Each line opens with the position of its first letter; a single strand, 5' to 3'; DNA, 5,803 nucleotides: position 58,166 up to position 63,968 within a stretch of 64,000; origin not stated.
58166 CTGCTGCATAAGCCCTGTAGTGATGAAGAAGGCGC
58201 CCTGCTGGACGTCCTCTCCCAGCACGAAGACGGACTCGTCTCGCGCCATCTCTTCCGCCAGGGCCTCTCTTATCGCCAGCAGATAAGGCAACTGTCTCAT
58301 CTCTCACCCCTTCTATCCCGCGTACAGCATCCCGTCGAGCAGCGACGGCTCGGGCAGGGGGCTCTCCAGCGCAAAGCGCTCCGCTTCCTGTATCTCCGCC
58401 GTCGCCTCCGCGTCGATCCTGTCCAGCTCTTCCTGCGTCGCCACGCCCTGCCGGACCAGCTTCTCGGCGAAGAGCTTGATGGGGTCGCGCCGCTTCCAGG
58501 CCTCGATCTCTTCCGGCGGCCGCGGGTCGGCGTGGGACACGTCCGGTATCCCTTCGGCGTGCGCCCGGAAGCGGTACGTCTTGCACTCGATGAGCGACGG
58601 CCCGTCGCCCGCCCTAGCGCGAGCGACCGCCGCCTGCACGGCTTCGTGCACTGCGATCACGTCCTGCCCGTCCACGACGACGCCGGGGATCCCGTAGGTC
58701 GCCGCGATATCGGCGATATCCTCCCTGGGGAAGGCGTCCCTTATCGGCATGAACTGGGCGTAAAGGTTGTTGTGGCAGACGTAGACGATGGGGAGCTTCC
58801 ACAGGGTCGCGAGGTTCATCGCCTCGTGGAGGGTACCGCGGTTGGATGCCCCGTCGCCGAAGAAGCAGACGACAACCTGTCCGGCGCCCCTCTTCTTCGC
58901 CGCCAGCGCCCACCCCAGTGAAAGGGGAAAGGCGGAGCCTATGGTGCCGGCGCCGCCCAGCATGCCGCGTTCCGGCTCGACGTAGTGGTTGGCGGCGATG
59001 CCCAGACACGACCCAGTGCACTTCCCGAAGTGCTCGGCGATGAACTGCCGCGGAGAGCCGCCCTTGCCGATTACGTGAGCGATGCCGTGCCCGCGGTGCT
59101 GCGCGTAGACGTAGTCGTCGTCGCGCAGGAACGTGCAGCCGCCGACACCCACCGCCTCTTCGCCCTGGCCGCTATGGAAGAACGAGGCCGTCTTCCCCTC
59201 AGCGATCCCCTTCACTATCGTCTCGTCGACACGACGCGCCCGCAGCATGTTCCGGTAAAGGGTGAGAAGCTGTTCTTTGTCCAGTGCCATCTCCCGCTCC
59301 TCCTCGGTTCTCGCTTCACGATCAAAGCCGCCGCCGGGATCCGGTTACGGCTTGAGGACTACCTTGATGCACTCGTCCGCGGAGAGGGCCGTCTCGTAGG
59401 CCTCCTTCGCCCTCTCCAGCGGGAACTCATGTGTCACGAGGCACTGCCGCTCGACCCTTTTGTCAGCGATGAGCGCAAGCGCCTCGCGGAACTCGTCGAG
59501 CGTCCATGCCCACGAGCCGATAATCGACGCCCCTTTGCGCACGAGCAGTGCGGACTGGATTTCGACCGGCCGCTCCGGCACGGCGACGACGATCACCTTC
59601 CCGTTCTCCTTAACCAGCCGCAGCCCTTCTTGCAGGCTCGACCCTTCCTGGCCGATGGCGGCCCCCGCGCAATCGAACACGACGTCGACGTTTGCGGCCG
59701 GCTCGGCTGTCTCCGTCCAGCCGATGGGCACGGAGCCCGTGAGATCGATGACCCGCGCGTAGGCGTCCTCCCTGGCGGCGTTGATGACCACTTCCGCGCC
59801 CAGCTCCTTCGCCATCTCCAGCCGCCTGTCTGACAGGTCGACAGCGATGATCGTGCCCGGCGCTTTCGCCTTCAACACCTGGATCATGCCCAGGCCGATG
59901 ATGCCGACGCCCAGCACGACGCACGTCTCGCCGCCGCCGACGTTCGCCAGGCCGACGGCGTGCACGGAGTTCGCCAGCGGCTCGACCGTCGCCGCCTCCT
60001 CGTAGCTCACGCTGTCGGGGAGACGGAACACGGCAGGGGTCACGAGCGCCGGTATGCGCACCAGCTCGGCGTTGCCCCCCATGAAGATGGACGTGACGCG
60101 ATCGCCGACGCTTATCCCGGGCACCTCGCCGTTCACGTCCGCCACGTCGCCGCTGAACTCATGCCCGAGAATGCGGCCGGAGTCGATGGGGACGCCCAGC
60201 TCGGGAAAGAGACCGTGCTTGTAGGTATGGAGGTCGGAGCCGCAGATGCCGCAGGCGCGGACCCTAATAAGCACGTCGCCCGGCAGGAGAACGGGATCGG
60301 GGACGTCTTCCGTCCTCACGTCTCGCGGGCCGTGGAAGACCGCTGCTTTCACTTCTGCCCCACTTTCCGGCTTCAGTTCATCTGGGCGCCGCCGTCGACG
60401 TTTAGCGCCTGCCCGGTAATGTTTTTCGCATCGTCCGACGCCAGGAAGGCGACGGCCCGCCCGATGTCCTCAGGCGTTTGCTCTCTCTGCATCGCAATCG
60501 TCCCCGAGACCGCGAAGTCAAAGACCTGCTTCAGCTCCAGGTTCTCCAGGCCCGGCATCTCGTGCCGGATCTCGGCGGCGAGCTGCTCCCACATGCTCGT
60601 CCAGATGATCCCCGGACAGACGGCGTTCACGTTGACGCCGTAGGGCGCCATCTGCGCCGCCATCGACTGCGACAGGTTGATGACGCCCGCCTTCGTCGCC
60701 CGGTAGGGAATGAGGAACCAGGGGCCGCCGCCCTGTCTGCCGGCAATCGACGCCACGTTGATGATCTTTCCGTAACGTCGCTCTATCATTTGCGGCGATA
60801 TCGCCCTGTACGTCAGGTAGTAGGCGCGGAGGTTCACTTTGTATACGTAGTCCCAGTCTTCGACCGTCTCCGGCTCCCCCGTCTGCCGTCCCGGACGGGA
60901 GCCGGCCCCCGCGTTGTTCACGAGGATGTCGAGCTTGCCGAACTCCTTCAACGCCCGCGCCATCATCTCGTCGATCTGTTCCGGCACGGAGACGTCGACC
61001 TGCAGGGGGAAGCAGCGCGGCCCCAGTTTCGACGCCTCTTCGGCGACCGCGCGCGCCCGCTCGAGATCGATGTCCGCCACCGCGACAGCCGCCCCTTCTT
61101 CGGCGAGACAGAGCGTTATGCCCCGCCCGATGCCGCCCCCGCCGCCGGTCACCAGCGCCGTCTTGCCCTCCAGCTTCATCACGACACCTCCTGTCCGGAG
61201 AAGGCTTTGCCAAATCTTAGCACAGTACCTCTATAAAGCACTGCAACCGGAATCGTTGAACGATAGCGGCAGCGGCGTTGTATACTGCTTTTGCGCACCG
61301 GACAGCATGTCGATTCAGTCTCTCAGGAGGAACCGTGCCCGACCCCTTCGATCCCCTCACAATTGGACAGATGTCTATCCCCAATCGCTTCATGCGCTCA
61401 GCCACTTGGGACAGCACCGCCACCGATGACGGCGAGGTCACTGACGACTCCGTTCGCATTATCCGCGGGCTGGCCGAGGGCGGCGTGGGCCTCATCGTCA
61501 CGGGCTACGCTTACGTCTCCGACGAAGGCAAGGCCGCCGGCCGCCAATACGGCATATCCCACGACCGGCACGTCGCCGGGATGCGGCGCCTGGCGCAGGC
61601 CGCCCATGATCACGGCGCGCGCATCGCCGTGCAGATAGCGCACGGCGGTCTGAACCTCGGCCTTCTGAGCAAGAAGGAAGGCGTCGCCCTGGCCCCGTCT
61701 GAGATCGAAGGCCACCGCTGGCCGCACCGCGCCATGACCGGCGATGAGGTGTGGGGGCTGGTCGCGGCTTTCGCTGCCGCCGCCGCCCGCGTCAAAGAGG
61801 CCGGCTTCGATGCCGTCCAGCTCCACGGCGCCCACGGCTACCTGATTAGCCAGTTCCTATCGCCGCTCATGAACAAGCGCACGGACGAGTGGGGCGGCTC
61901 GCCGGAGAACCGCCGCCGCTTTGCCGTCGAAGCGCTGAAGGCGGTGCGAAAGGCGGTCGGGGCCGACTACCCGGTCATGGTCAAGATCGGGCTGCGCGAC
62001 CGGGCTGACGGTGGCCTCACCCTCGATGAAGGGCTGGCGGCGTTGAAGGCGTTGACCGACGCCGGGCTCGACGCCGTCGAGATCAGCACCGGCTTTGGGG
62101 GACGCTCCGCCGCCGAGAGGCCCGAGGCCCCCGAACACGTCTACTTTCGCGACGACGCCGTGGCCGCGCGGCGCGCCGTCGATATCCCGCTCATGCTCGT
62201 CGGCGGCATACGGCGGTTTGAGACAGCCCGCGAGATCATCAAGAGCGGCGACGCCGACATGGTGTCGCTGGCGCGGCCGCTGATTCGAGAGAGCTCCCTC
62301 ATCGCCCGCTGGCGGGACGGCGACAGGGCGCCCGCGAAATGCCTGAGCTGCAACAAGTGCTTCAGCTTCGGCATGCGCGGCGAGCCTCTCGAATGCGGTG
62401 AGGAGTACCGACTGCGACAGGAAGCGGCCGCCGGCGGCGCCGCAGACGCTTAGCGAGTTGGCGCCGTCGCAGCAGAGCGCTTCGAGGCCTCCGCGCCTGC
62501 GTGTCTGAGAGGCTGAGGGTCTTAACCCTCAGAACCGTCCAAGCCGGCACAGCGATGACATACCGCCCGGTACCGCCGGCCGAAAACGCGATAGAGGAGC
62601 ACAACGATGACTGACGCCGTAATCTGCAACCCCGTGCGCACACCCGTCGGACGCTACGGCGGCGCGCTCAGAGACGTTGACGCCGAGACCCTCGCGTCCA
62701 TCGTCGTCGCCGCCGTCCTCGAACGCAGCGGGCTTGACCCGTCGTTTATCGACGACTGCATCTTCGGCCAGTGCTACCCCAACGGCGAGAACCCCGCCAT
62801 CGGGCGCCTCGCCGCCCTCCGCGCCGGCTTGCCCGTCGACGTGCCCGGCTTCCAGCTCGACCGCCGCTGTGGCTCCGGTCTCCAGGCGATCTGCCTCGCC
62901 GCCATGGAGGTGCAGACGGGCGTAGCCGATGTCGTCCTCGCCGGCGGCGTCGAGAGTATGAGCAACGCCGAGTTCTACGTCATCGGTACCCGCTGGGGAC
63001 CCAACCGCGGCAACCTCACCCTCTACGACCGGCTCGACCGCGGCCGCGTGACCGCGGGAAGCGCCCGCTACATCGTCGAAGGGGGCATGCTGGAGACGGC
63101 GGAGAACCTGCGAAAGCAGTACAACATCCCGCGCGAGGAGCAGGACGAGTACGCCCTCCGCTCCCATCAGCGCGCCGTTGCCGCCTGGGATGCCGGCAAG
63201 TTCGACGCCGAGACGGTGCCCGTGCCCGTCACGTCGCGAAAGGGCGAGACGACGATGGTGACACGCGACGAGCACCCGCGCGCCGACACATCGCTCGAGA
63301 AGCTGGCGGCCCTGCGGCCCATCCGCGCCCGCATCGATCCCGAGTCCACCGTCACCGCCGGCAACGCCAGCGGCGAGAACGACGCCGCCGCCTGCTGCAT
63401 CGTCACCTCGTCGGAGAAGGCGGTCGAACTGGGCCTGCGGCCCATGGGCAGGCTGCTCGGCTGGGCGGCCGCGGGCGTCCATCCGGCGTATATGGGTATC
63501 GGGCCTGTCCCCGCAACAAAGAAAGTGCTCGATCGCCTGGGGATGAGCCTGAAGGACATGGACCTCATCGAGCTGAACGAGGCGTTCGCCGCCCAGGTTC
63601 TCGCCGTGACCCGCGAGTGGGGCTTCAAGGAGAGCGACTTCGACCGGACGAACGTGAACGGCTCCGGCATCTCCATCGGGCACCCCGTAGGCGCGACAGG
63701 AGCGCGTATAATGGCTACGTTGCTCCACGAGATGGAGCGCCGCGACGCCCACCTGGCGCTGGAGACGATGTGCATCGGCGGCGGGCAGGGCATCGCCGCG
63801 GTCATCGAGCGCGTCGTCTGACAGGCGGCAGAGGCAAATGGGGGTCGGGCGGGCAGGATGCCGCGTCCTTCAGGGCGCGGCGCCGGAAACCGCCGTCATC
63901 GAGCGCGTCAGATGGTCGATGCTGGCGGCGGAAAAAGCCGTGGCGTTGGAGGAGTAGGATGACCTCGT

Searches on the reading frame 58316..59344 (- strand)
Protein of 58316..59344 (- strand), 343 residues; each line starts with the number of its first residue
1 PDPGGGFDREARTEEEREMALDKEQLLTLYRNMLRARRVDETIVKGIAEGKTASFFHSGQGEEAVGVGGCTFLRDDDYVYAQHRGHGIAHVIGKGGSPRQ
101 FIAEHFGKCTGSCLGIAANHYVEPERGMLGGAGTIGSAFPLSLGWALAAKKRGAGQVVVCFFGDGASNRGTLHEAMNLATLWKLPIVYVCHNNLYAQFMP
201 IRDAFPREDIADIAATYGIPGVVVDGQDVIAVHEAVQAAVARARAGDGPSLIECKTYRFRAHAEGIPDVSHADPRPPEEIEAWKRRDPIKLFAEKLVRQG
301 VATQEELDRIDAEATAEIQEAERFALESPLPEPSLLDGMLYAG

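Call 13: search_protein_families(library=pfam, proteins=[window:58316-59344:-], max_evalue=0.001)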
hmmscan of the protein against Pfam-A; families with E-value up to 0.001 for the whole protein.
window:58316-59344:- (343 aa): 3 families
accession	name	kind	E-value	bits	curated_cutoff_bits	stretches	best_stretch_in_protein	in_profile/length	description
PF00676.26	E1_dh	-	1.7e-73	247.6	22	1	32-333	2-299/300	Dehydrogenase E1 component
PF02775.26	TPP_enzyme_C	-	2.9e-12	47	21.9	1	113-254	5-151/151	Thiamine pyrophosphate enzyme, C-terminal TPP binding domain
PF00456.26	Transketolase_N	-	5.5e-05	22.8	22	1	157-286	146-274/334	Transketolase, thiamine diphosphate binding domain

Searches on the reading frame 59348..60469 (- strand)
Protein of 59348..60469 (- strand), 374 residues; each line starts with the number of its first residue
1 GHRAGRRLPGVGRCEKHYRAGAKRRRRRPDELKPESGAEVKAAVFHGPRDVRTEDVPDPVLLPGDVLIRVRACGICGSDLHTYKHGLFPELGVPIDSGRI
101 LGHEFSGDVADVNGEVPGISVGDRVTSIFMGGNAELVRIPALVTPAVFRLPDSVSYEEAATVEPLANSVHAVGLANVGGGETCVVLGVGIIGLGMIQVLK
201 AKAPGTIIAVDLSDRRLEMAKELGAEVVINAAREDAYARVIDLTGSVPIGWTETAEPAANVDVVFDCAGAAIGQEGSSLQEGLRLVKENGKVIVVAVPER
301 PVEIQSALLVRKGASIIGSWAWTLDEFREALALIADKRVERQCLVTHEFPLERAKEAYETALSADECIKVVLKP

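Call 13: search_protein_families(library=pfam, proteins=[window:59348-60469:-], max_evalue=0.001)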
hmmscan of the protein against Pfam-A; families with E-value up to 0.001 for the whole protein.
window:59348-60469:- (374 aa): 5 families
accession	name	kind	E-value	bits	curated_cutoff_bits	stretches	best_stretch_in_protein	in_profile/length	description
PF00107.32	ADH_zinc_N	-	4.9e-24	85.2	31.8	1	191-335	2-128/129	Zinc-binding dehydrogenase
PF08240.17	ADH_N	-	9.9e-16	58.3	23.5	1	63-127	2-62/104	Alcohol dehydrogenase GroES-like domain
PF16912.11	Glu_dehyd_C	-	3.3e-08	33.7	34.9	1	180-372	31-209/211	Glucose dehydrogenase C-terminus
PF13602.12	ADH_zinc_N_2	-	6.9e-08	33.9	27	1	238-372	15-134/134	Zinc-binding dehydrogenase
PF02254.24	TrkA_N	-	0.00084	20.1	23.8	0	184-235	2-52/116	TrkA-N domain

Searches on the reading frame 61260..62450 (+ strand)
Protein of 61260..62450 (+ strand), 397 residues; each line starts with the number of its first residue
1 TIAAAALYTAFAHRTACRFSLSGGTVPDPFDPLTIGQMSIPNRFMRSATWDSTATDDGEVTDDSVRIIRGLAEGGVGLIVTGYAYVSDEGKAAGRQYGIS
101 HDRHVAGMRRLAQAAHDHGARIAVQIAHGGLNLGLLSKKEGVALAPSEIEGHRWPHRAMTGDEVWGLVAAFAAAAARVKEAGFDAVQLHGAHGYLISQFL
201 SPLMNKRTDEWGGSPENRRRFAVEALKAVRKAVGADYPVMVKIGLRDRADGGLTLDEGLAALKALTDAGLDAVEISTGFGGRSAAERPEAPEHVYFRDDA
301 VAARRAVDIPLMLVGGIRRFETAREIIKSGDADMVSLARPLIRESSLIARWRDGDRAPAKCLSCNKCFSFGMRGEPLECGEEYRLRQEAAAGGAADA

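Call 13: search_protein_families(library=pfam, proteins=[window:61260-62450:+], max_evalue=0.001)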
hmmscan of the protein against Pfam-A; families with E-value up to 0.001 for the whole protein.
window:61260-62450:+ (397 aa): 4 families
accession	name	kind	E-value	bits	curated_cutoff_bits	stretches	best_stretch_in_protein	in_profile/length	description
PF00724.26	Oxidored_FMN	-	1.7e-66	225.3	27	1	30-352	3-336/342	NADH:flavin oxidoreductase / NADH oxidase family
PF13378.12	MR_MLE_C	-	6.4e-05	23.2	29.4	1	172-274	3-76/219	Enolase C-terminal domain-like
PF01207.24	Dus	-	0.00017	21.2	20.4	1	221-348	109-224/311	Dihydrouridine synthase (Dus)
PF00977.27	His_biosynth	-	0.00086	19.3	23.6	0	304-353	69-117/228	Histidine biosynthesis protein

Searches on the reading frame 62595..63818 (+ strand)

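Call 13: search_protein_families(library=pfam, proteins=[window:62595-63818:+], max_evalue=0.001)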
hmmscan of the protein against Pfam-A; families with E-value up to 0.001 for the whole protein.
window:62595-63818:+ (408 aa): 3 families
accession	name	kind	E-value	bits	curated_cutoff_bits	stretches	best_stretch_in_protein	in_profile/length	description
PF00108.29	Thiolase_N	-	6e-69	232.7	26.4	1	9-273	2-259/260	Thiolase, N-terminal domain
PF02803.24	Thiolase_C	-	4.8e-45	152.6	27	1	282-406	2-123/123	Thiolase, C-terminal domain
PF00109.32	ketoacyl-synt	-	6.3e-05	23.1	20.8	1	89-135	171-217/252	Beta-ketoacyl synthase, N-terminal domain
